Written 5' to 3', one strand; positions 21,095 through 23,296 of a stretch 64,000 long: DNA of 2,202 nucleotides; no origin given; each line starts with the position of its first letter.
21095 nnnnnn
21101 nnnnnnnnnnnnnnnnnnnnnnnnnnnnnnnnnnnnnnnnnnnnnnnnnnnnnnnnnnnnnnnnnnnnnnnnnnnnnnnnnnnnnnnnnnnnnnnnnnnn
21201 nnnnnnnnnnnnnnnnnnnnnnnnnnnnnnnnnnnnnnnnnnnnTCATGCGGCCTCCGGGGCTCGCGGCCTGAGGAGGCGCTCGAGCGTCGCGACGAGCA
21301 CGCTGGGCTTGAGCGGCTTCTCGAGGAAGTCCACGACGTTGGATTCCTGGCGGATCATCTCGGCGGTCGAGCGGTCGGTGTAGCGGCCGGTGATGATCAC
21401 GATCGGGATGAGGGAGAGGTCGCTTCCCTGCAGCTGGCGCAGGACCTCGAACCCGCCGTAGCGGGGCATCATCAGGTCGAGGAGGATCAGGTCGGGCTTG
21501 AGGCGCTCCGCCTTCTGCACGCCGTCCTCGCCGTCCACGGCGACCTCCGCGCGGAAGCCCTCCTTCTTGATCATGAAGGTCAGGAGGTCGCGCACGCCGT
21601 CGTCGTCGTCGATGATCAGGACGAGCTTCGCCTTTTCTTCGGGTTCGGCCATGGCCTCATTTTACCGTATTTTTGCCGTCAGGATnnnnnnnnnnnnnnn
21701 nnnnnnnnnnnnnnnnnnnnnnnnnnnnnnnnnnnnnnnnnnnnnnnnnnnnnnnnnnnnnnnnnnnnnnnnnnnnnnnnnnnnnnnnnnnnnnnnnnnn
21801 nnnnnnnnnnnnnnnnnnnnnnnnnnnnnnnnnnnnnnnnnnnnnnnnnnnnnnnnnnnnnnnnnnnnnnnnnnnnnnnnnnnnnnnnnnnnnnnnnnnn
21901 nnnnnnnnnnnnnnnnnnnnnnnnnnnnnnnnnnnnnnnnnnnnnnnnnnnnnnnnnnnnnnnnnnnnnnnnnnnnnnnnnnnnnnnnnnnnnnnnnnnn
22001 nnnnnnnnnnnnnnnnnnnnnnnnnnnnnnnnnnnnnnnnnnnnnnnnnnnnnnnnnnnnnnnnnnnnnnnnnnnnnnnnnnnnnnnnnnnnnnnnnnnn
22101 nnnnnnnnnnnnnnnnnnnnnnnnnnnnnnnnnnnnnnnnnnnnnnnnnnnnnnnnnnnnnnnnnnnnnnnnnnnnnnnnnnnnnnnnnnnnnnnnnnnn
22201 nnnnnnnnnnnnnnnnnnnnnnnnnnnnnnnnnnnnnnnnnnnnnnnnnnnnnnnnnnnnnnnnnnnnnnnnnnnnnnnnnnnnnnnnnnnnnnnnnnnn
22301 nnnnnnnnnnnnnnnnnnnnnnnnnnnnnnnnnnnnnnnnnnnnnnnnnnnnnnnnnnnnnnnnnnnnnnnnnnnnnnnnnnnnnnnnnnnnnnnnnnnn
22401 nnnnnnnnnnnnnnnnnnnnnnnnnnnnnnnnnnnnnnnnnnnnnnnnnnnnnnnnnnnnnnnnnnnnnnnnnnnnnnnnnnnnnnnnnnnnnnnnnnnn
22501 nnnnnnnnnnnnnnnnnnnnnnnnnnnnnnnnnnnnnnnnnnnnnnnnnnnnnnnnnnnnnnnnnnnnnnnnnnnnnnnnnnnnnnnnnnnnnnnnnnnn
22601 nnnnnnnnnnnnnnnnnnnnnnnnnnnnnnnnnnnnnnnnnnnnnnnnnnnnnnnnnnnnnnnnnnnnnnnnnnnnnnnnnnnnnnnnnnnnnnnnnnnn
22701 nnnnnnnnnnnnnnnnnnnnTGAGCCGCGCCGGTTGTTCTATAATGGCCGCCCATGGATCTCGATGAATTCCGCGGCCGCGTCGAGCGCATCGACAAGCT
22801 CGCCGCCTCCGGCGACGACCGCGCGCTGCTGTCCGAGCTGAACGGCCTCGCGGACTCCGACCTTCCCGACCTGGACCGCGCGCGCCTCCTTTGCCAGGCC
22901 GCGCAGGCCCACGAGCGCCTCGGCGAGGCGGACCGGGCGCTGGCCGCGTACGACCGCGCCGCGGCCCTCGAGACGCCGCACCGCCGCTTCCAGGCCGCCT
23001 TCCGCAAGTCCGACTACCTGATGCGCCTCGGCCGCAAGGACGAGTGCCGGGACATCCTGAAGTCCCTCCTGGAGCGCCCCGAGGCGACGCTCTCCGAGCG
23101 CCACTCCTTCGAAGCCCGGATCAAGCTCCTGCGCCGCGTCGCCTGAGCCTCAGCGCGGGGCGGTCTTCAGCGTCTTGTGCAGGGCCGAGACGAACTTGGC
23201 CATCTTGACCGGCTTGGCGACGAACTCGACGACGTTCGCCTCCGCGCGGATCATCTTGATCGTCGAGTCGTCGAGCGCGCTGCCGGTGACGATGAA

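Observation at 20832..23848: Three paralogous output-less receiver domains within 3 kb, one fused to a GYF/DUF4339-like N-terminal domain; no histidine kinase nearby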

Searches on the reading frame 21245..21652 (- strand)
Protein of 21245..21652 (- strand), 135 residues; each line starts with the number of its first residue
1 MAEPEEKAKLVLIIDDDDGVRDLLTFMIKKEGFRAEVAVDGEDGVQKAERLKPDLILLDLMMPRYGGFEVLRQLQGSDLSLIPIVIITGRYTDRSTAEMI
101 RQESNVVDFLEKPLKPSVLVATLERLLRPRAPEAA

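Call 3: search_protein_families(library=pfam, proteins=[window:21245-21652:-], max_evalue=0.01)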
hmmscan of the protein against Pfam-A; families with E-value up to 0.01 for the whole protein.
window:21245-21652:- (135 aa): 1 family
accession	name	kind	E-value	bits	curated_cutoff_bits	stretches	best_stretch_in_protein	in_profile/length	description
PF00072.30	Response_reg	-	7.1e-24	84.6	30.2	1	11-123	1-110/111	Response regulator receiver domain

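Call 17: find_homologous_proteins(query=window:21245-21652:-, max_evalue=1e-10)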
Query window:21245-21652:- (135 aa): 544 proteins with E <= 1e-10 among 704 candidates; the best 120 are listed.
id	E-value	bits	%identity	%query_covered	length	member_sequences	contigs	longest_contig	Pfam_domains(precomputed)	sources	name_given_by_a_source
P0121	1.9e-78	278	100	100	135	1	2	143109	PF00072.31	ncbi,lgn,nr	ncbi:MAG: response regulator [Elusimicrobia bacterium]|nr:response regulator [Elusimicrobiota bacter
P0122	6.5e-76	270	96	100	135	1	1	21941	PF00072.31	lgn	-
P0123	1.2e-75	269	96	100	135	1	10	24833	PF00072.31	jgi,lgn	-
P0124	1.7e-75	269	95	100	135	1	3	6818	PF00072.31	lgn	-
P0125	3.2e-75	268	95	100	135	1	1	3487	PF00072.31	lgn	-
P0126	4.4e-75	267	95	100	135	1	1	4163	PF00072.31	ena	-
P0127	1.5e-74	266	94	100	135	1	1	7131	PF00072.31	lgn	-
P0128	3.5e-74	264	93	100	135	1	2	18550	PF00072.31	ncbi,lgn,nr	ncbi:MAG: response regulator [Elusimicrobia bacterium]|nr:response regulator [Elusimicrobiota bacter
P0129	5.2e-74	264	94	100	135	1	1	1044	PF00072.31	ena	-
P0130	3.7e-73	261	91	100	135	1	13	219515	PF00072.31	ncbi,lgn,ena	-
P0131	2.3e-72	258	90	100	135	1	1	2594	PF00072.31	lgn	-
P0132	3.8e-72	258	89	100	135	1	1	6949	PF00072.31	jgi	jgi:DNA-binding response OmpR family regulator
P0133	9.8e-72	256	90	100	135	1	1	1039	PF00072.31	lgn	-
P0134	1.2e-71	256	91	100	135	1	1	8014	PF00072.31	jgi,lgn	jgi:DNA-binding response OmpR family regulator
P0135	3.2e-71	255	89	100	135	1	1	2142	PF00072.31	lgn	-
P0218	5.2e-59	215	78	93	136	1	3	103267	PF00072.31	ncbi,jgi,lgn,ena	jgi:DNA-binding response OmpR family regulator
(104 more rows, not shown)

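Call 18: find_encoding_contigs(protein=P0121, flank=10000, max_places=2)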
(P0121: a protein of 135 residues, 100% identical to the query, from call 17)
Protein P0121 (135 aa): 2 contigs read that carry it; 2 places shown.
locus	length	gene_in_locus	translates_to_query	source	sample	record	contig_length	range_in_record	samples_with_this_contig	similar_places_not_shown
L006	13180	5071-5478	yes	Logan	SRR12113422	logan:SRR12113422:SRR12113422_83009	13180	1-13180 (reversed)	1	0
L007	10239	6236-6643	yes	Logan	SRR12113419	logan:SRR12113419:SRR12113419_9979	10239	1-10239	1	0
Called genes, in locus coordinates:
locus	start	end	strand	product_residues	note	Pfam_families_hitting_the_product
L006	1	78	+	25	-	?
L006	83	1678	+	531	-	PF13231:PMT_2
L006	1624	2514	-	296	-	PF00912:Transgly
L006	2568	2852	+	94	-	-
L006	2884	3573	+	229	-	PF00072:Response_reg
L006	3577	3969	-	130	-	PF07719:TPR_2 (faint), PF13181:TPR_8 (faint)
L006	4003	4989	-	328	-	-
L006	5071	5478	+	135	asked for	PF00072:Response_reg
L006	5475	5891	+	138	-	PF00072:Response_reg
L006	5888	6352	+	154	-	-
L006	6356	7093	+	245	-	-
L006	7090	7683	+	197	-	-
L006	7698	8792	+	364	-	PF13439:Glyco_transf_4, PF13579:Glyco_trans_4_4, PF20706:GT4-conflict, PF00534:Glycos_transf_1, PF13692:Glyco_trans_1_4, PF13524:Glyco_trans_1_2 (weak)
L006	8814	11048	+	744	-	PF05170:AsmA, PF05359:DUF748, PF13116:YhdP (faint)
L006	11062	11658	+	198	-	PF00156:Pribosyltran (faint)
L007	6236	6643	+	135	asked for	PF00072:Response_reg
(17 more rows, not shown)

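Call 19: find_encoding_contigs(protein=P0218, flank=10000, max_places=1)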
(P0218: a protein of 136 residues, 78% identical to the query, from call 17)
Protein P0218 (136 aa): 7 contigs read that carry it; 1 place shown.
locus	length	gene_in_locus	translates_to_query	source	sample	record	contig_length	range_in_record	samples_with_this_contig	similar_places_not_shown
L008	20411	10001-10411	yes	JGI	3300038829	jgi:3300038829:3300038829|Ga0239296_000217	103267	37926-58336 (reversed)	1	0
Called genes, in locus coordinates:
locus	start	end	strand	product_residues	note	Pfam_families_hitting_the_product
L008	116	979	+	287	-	-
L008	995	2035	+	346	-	-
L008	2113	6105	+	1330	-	PF10162:G8, PF05048:NosD (weak), PF13229:Beta_helix, PF00041:fn3, PF13860:FlgD_ig (weak)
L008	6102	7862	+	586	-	-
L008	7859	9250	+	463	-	PF00672:HAMP, PF00512:HisKA, PF02518:HATPase_c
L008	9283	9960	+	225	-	PF00072:Response_reg, PF00486:Trans_reg_C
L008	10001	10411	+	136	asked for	PF00072:Response_reg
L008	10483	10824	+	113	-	PF00072:Response_reg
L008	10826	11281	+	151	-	-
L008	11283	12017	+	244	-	-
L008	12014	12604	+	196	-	-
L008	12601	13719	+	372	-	PF13439:Glyco_transf_4, PF13579:Glyco_trans_4_4 (weak), PF00534:Glycos_transf_1, PF13692:Glyco_trans_1_4, PF20706:GT4-conflict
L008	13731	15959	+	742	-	PF05170:AsmA (weak), PF05359:DUF748, PF13116:YhdP (faint)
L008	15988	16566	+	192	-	-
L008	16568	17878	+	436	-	PF00206:Lyase_1, PF10397:ADSL_C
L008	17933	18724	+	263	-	PF01887:SAM_HAT_N, PF20257:SAM_HAT_C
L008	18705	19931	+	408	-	PF17785:PUA_3, PF10672:Methyltrans_SAM, PF02475:TRM5-TYW2_MTfase (weak), PF03602:Cons_hypoth95, PF05175:MTS (weak), PF06325:PrmA, PF13847:Methyltransf_31 (weak)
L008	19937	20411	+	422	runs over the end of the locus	PF12705:PDDEXK_1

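Call 26: search_protein_families(library=ncbifam, proteins=[window:21245-21652:-], max_evalue=0.01)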
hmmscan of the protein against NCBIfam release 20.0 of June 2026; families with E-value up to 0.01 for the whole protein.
window:21245-21652:- (135 aa): 96 families (the best 25 are shown)
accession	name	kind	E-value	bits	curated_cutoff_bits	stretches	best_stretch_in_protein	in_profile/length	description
NF040689.1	MtrAB_MtrA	equivalog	7.9e-23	80.9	300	1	11-131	1-117/219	MtrAB system response regulator MtrA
TIGR02154.1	PhoB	equivalog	4.7e-21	75.1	296.2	1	9-134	3-127/226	phosphate regulon transcriptional regulator PhoB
NF040534.1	resp_reg_YycF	equivalog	5.8e-19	68.3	340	1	10-128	2-116/231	response regulator YycF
NF041733.1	resp_reg_CseB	equivalog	2.1e-18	66.6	350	1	11-131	3-119/228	two-component system response regulator CseB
NF006900.1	PRK09390.1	equivalog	2.9e-18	66.1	255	1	8-128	4-121/203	response regulator FixJ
NF007005.1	PRK09468.1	equivalog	3.1e-18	66.1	331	1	8-133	3-125/237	osmolarity response regulator transcription factor OmpR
NF045944.1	ResRegRpaBCyano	equivalog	1.2e-17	64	330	1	12-129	1-114/229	response regulator transcription factor RpaB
NF008296.0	PRK11083.1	equivalog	3.3e-17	62.7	273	1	8-130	3-121/228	two-component system response regulator CreB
NF045717.1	DVU0259_DivK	exception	4.9e-17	62.2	160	1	9-125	3-114/117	DVU0259 family response regulator domain-containing protein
NF007135.0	PRK09581.1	equivalog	6.4e-17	61.5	474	1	11-128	5-121/457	PleD family two-component system response regulator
NF051870.1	NAssimRespRegNtrX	equivalog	1.3e-16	60.5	600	1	11-127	4-119/452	nitrogen assimilation response regulator NtrX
NF033120.0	vanR_FM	exception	2.5e-16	60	460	1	11-128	6-119/231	vancomycin resistance response regulator transcription factor, VanR-F/VanR-M family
NF051850.1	RespRegRprY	equivalog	1.2e-15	57.5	370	1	5-128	2-121/234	response regulator transcription factor RprY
NF045505.1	RR_RssB_Pseudo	equivalog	1.3e-15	57.3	700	1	10-117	7-111/394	two-component system response regulator RssB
NF008199.0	PRK10955.1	equivalog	4.7e-15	56.2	341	1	11-128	4-116/232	envelope stress response regulator transcription factor CpxR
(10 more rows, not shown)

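Call 32: search_solved_structures(query=window:21245-21652:-, max_evalue=1e-8, show_alignments=2)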
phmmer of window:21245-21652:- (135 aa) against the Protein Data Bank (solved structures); distinct sequences matched with E-value up to 1e-8: 96 (the best 60 are shown).
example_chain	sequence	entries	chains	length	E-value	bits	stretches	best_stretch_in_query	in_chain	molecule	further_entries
3nhz_A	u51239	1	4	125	4.8e-19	71.6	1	10-128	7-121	Two component system transcriptional regulator mtrA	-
1mvo_A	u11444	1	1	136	5.4e-19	71.4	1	9-129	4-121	PhoP response regulator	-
2gwr_A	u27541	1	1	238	1.5e-18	69.9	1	10-130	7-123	DNA-binding response regulator mtrA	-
3f6p_A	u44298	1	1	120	2.4e-18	69.3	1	9-128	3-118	Transcriptional regulatory protein yycF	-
2zwm_A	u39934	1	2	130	2.4e-18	69.3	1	9-128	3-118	Transcriptional regulatory protein yycF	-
4ja2_A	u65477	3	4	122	2e-17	66.3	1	8-127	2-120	Response regulator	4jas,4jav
2oqr_A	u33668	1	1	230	2.8e-17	65.8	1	8-129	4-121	Sensory transduction protein regX3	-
6azr_B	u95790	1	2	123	1.3e-16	63.7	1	8-127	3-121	Chemotaxis regulator-transmits chemoreceptor signals to flagelllar motor components CheY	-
3dge_C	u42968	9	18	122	1.4e-16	63.6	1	8-127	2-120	Response regulator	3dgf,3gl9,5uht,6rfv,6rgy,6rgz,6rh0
8fk2_A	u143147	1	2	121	2.9e-16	62.6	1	9-128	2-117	Putative response regulator CovR VicR-like protein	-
9lbr_A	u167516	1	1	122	9.4e-16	60.9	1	8-127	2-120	Response regulator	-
6rh1_C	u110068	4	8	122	1.8e-15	60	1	8-127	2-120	Response regulator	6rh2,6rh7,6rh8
1b00_A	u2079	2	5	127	1.8e-15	60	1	8-132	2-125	PHOSPHATE REGULON TRANSCRIPTIONAL REGULATORY PROTEIN PHOB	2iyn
1nxo_A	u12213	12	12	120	2.8e-15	59.4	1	9-128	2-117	DNA-binding response regulator | Response regulator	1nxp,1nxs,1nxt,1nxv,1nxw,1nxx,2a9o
6eb7_A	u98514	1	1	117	5.5e-15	58.4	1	9-128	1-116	DNA-binding response regulator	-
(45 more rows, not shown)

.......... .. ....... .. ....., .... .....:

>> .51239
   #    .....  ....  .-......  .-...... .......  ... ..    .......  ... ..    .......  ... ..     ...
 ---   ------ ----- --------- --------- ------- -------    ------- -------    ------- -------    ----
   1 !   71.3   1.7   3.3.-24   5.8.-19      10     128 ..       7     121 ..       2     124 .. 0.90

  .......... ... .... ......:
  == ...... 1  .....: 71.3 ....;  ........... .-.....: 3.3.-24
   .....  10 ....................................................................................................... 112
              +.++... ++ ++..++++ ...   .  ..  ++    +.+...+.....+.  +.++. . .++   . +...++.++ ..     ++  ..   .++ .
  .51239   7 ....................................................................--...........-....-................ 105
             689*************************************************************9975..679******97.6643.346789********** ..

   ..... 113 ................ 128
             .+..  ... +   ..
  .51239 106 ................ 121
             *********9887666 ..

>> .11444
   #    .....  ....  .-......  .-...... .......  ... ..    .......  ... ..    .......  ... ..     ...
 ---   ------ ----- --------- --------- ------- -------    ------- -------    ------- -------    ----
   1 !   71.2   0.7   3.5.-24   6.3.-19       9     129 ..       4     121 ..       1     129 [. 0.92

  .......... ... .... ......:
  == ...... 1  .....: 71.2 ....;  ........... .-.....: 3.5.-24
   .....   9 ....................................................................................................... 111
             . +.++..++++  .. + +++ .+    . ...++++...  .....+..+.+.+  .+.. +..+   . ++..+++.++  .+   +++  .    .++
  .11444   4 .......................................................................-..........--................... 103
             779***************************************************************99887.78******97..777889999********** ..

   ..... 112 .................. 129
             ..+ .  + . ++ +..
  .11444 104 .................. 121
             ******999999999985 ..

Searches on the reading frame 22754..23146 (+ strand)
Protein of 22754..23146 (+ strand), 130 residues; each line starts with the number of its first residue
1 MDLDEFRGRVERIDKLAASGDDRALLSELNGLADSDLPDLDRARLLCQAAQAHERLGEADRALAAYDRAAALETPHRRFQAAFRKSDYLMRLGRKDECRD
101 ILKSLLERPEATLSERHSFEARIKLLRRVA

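Call 3: search_protein_families(library=pfam, proteins=[window:22754-23146:+], max_evalue=0.01)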
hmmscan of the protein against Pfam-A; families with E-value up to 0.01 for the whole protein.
window:22754-23146:+ (130 aa): 7 families
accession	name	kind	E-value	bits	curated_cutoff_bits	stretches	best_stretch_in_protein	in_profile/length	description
PF13181.12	TPR_8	-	7.6e-06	26.1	25.7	0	43-72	1-30/34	Tetratricopeptide repeat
PF07719.23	TPR_2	-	1.5e-05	25.2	27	1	43-73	1-31/34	Tetratricopeptide repeat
PF13428.12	TPR_14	-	0.00015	22.6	23.5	0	48-73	6-31/44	Tetratricopeptide repeat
PF13174.12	TPR_6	-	0.0015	19.5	26.3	0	81-108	2-29/33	Tetratricopeptide repeat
PF13432.12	TPR_16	-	0.0028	18.5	32.7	1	48-100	2-52/65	Tetratricopeptide repeat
PF13424.12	TPR_12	-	0.0039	17.8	30.1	0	41-71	43-73/77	Tetratricopeptide repeat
PF23231.1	HAT_Syf1_CNRKL1_C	-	0.0039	16.4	27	1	36-103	273-340/397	Pre-mRNA-splicing factor Syf1/CRNKL1 C-terminal HAT repeat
